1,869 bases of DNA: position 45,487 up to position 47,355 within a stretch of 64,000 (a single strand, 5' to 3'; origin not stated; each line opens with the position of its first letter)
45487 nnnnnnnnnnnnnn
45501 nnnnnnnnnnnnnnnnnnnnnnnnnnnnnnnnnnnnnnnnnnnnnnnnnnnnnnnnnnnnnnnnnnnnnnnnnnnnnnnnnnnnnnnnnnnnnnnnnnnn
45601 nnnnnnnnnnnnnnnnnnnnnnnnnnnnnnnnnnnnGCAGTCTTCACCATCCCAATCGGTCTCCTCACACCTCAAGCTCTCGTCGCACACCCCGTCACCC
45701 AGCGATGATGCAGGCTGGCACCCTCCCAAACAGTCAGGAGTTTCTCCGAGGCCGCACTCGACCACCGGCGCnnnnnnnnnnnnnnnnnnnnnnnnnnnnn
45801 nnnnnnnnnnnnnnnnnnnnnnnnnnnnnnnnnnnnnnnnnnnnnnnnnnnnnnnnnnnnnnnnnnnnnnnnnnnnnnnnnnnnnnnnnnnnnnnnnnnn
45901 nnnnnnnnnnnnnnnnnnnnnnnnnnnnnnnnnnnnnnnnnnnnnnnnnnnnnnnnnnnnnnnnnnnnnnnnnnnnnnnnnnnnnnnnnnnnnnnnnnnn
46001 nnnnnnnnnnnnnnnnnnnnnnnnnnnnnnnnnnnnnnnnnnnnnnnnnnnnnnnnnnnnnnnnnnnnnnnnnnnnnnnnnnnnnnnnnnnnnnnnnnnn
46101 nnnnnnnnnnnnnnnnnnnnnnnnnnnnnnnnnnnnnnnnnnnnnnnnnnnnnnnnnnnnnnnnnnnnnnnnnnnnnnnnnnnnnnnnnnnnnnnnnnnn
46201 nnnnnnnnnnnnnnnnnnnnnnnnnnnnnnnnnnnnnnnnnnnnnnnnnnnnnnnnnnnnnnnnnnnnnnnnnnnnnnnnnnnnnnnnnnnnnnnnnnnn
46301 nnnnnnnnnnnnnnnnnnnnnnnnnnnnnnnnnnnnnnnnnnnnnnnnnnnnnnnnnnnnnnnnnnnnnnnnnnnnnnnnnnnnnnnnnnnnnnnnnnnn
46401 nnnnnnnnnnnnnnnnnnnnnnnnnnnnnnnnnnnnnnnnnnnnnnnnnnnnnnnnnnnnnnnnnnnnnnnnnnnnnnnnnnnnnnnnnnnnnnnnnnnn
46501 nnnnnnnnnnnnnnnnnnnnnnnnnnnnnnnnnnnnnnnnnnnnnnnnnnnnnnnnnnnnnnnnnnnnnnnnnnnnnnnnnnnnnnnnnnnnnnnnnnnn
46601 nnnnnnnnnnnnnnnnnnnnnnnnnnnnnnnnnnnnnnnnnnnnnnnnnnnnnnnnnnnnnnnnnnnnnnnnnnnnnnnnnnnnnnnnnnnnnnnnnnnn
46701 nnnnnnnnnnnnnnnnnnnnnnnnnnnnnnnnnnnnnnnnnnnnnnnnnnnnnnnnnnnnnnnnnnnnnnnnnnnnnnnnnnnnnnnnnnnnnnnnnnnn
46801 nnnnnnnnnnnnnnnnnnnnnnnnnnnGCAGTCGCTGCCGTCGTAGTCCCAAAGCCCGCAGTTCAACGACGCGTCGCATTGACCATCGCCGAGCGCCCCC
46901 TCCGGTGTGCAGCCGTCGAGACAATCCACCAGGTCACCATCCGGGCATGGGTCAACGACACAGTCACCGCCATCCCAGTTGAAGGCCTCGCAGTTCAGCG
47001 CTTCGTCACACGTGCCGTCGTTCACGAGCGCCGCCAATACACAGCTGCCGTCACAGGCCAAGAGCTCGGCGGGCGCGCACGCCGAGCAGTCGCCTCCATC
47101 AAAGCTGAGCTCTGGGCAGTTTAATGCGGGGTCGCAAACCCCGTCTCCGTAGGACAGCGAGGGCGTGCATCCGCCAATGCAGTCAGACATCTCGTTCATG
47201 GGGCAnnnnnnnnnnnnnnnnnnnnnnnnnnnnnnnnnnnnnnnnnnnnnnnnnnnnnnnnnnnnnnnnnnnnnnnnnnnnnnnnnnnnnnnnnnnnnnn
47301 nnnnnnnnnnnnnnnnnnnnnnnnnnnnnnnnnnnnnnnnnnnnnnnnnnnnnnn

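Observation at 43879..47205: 26 tandem Lin-12/Notch-repeat (LNR)-like modules in a single bacterial lipoprotein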

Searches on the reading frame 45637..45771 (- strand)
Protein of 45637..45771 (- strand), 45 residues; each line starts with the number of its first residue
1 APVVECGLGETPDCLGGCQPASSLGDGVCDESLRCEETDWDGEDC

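Call 6: search_protein_families(library=pfam, proteins=[window:45637-45771:-], max_evalue=10)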
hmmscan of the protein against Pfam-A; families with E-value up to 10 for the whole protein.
seq(45 aa): 1 family
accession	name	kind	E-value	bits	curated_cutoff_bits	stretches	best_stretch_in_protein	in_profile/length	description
PF00066.22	Notch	-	0.012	16.5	21.2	1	21-45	11-35/36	LNR domain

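Call 7: search_protein_families(library=ncbifam, proteins=[window:45637-45771:-], max_evalue=10)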
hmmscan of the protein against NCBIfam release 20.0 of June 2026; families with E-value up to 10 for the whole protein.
seq(45 aa): 0 families

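Call 55: predict_structure(alignment_id=A3)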
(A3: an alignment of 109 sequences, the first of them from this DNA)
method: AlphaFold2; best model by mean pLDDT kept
length: 45 residues; sequences in the alignment: 109
mean_pLDDT: 94.1   pTM: 0.68
mean pLDDT of the five models: 94.1, 93.5, 92.3, 91.9, 87.9
residues with pLDDT >= 90: 41; 70-90: 2; 50-70: 2; < 50: 0
segments of 3 or more residues with pLDDT < 50: none
pLDDT, mean of each block of 10 residues (from residue 1): 86 95 97 97 97
secondary structure, 60 per line:
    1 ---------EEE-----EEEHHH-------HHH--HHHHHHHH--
elements in order: E10-12 E18-20 H36-43

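Call 57: fold_search(model_id=the predicted structure, library=pdb)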
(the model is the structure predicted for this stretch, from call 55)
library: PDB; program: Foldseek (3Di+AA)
matches with E <= 10: 119; with E <= 0.001: 0
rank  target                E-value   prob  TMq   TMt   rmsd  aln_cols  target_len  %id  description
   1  8yw0_E                2.5e-01  0.33  0.40  0.44   4.6        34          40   29  Semliki Forest virus viron (released 2024-12-11)
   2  7qbe_D                3.5e-01  0.44  0.53  0.31   3.7        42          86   24  TC:CD320 in complex with nanobody TC-Nb11 (released 2022-03-16)
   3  2kri_B                3.7e-01  0.38  0.50  0.57   4.4        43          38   23  Structure of a complex between domain V of beta2-glycoprotein I and the fourth ligand-binding module from LDLR determi (released 2010-03-31)
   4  8yw1_C                4.4e-01  0.21  0.41  0.18   5.3        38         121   29  Semliki Forest virus viron in complex with VLDLR (released 2024-12-11)
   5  1ajj                  5.2e-01  0.35  0.52  0.59   3.7        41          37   29  LDL RECEPTOR LIGAND-BINDING MODULE 5, CALCIUM-COORDINATING (released 1997-07-07)
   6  8jxd_B                5.2e-01  0.21  0.46  0.17   5.3        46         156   26  Cryo-EM structure of rat megalin leg (released 2024-06-19)
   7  2lgp_MODEL_1_A        5.2e-01  0.11  0.36  0.21   6.8        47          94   28  Solution structure of LA45 from LDLR (released 2011-11-30)
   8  8jxi_A                8.4e-01  0.28  0.52  0.03   4.0        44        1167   25  rat megalin RAP complex wingB (released 2024-06-19)
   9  8xi5_M                8.4e-01  0.13  0.38  0.41   4.3        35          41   28  Structure of Eastern Equine Encephalitis VLP in complex with the receptor VLDLR LA3-5 (released 2024-08-28)
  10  1ldl_MODEL_1_A        9.1e-01  0.21  0.52  0.51   5.2        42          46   26  THREE-DIMENSIONAL STRUCTURE OF A CYSTEINE-RICH REPEAT FROM THE LOW-DENSITY LIPOPROTEIN RECEPTOR (released 1996-03-08)
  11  8jxb_B                1.2e+00  0.20  0.50  0.03   4.1        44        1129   25  Cryo-EM structure of rat megalin wingAc (released 2024-06-19)
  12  8ufb_V                1.2e+00  0.18  0.48  0.32   2.9        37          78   24  Eastern equine encephalitis virus (PE-6) VLP in complex with full-length VLDLR (asymmetric unit) (released 2024-01-17)
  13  5b4y                  1.2e+00  0.16  0.49  0.33   4.8        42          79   21  Crystal structure of the LA12 fragment of ApoER2 (released 2017-04-26)
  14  5b4x_B                1.2e+00  0.09  0.37  0.06   5.3        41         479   27  Crystal structure of the ApoER2 ectodomain in complex with the Reelin R56 fragment (released 2017-04-26)
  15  3i08_A                1.3e+00  0.51  0.49  0.13   0.6        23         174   35  Crystal structure of the S1-cleaved Notch1 Negative Regulatory Region (NRR) (released 2009-09-01)
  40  3l95_X                2.4e+00  0.21  0.48  0.10   1.0        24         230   42  Crystal structure of the human Notch1 Negative Regulatory Region (NRR) bound to the fab fragment of an antagonist anti (released 2010-03-09)
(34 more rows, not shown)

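Call 82: search_solved_structures(query=A3, max_evalue=10, show_alignments=3)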
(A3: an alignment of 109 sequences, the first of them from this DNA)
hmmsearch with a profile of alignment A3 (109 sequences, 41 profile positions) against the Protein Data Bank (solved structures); distinct sequences matched with E-value up to 10: 5.
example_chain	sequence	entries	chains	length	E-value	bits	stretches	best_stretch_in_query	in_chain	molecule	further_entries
7s05_B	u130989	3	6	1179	6.3e-05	26.1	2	7-41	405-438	N-acetylglucosamine-1-phosphotransferase subunits alpha/beta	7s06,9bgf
7dxi_A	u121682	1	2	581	0.24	14.7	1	6-41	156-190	FI02838p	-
1qo3_C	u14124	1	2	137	1.6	12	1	11-31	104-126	LY49A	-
1pb5_A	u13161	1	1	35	3.6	10.9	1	9-41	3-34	Neurogenic locus notch homolog protein 1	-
3g8k_A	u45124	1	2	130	9.9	9.5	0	11-31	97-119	Lectin-related NK cell receptor LY49L1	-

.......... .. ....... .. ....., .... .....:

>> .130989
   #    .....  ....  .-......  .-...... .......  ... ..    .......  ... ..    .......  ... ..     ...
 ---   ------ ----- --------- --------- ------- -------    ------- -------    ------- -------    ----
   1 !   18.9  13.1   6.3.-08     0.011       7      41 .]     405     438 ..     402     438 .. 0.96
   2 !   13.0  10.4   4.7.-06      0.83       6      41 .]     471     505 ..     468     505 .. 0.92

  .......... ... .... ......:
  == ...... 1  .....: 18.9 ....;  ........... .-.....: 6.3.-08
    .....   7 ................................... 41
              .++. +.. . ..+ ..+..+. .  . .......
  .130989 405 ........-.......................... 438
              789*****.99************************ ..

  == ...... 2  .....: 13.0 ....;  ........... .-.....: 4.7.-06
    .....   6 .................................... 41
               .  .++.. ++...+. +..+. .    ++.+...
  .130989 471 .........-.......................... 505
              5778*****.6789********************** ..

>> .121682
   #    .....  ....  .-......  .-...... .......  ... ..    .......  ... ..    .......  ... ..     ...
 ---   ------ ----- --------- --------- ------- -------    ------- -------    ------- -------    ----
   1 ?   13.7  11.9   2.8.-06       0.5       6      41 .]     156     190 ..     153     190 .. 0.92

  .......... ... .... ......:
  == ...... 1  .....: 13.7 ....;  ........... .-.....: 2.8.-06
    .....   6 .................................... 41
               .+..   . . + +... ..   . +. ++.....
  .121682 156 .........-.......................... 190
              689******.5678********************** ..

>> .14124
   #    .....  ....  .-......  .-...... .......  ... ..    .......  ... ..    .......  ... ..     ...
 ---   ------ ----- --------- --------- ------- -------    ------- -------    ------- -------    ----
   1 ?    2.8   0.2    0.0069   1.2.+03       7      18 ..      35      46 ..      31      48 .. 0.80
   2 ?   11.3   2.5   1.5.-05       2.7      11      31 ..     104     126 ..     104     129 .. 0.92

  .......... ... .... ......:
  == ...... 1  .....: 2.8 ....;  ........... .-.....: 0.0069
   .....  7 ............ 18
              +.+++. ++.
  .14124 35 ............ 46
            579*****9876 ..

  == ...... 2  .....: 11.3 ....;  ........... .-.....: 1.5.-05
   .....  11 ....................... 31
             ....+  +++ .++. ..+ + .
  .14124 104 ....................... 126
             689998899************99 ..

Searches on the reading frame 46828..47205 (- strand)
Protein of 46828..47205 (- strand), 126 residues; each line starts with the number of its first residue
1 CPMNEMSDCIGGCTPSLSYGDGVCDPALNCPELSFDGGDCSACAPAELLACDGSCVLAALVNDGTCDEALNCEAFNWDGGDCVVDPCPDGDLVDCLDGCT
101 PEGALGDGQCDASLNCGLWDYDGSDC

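Call 6: search_protein_families(library=pfam, proteins=[window:46828-47205:-], max_evalue=10)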
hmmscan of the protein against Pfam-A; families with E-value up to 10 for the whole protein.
seq(126 aa): 2 families
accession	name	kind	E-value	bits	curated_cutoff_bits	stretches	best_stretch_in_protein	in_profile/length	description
PF00066.22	Notch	-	0.00022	22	21.2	2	18-41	13-36/36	LNR domain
PF14096.11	DUF4274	-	0.47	10.9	27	1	52-70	17-35/76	Domain of unknown function (DUF4274)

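Call 8: search_solved_structures(query=window:46828-47205:-, max_evalue=10, show_alignments=3)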
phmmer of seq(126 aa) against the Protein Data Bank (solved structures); distinct sequences matched with E-value up to 10: 10.
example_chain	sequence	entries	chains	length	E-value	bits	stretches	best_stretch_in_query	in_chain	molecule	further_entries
2oo4_A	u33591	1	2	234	0.00045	23.3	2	58-84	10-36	Neurogenic locus notch homolog protein 2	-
4zlp_A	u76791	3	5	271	0.014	18.4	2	20-84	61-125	Neurogenic locus notch homolog protein 3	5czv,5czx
6xsw_C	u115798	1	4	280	0.018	18.1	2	20-84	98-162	Neurogenic locus notch homolog protein 3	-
7dxi_A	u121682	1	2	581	0.023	17.7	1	7-47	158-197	FI02838p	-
7s05_B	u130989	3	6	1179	0.023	17.7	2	58-83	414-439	N-acetylglucosamine-1-phosphotransferase subunits alpha/beta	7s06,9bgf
7abv_A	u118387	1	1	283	0.14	15.1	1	19-60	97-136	Neurogenic locus notch homolog protein 1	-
8g9k_A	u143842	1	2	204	0.57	13.2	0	32-69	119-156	THR2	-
3i08_A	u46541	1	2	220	0.58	13.2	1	12-83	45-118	Neurogenic locus notch homolog protein 1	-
3eto_A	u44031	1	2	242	0.64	13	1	12-83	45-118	Neurogenic locus notch homolog protein 1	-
3l95_X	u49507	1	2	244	0.76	12.8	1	12-83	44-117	Neurogenic locus notch homolog protein 1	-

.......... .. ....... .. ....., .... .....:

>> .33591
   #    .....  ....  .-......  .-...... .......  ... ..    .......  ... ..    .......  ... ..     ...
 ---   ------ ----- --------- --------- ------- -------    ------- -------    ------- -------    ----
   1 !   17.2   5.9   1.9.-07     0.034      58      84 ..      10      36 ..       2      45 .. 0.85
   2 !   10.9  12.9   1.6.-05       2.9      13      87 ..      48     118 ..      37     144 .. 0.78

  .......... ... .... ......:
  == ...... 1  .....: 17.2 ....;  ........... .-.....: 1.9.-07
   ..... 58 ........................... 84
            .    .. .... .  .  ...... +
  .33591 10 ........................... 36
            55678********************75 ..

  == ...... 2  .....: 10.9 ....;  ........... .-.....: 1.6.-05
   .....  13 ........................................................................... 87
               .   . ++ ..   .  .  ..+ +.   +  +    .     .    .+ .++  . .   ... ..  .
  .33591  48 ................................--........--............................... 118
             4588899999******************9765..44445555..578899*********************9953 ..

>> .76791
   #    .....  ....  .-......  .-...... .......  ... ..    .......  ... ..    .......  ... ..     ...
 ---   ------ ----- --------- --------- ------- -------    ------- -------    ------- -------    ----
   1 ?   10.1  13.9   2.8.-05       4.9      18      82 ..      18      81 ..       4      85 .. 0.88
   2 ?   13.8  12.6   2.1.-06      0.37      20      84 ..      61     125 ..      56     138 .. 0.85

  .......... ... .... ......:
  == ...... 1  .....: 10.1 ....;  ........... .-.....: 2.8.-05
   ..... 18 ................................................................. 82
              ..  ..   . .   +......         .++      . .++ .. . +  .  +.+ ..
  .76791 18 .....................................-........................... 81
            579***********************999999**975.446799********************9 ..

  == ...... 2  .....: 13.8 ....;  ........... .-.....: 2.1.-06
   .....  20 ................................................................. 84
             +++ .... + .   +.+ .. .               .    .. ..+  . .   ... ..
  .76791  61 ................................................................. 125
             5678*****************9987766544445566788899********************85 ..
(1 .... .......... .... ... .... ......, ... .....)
